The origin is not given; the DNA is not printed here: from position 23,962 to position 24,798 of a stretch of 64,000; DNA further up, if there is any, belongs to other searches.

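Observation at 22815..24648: ydiZ-yniA-yniB: putative small-molecule kinase flanked by a small protein and a membrane protein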

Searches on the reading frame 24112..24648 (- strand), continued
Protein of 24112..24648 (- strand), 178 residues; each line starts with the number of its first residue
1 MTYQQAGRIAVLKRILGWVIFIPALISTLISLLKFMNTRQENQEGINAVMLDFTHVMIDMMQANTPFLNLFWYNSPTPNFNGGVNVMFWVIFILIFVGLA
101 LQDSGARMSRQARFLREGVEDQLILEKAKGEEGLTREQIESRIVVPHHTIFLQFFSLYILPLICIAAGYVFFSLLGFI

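Call 88: find_encoding_contigs(protein=P0124, flank=4000, max_places=2)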
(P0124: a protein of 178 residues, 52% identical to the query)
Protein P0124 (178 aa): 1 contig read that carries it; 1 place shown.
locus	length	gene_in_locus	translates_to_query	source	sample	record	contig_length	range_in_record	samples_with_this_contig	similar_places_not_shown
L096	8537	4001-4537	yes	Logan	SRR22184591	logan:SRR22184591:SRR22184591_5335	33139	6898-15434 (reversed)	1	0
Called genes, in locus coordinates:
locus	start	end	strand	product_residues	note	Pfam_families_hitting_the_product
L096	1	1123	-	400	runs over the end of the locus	PF17767:NAPRTase_N, PF04095:NAPRTase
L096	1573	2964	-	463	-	PF00375:SDF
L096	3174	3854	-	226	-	PF00702:Hydrolase, PF13419:HAD_2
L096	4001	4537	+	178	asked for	PF14002:YniB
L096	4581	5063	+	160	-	PF03449:GreA_GreB_N, PF01272:GreA_GreB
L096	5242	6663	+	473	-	PF01336:tRNA_anti-codon, PF00152:tRNA-synt_2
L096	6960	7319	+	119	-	PF02311:AraC_binding, PF07883:Cupin_2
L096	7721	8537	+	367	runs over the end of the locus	PF13609:Porin_4, PF00267:Porin_1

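Call 89: find_encoding_contigs(protein=P0128, flank=4000, max_places=2)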
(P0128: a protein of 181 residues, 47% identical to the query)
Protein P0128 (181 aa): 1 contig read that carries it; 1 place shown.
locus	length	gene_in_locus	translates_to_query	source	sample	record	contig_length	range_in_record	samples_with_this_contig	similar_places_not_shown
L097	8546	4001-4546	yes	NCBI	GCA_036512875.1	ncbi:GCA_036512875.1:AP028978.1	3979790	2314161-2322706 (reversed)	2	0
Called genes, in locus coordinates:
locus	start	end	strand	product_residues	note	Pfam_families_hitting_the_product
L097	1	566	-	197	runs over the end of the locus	PF04307:YdjM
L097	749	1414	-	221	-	PF00702:Hydrolase, PF12710:HAD (weak), PF13419:HAD_2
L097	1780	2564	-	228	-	PF12759:HTH_Tnp_IS1, PF03400:DDE_Tnp_IS1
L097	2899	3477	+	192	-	-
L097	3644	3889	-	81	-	-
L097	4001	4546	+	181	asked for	PF14002:YniB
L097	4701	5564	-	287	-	PF03881:Fructosamin_kin, PF01636:APH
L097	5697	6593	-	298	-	PF00950:ABC-3, PF01032:FecCD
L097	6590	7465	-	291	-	PF00950:ABC-3, PF01032:FecCD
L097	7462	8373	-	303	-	PF13555:AAA_29 (weak), PF00005:ABC_tran, PF13304:AAA_21 (weak)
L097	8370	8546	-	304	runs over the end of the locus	PF01297:ZnuA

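Call 99: search_protein_families(library=phrogs, proteins=[window:24112-24648:-], max_evalue=0.01)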
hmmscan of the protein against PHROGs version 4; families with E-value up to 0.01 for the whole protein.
window:24112-24648:- (178 aa): 0 families
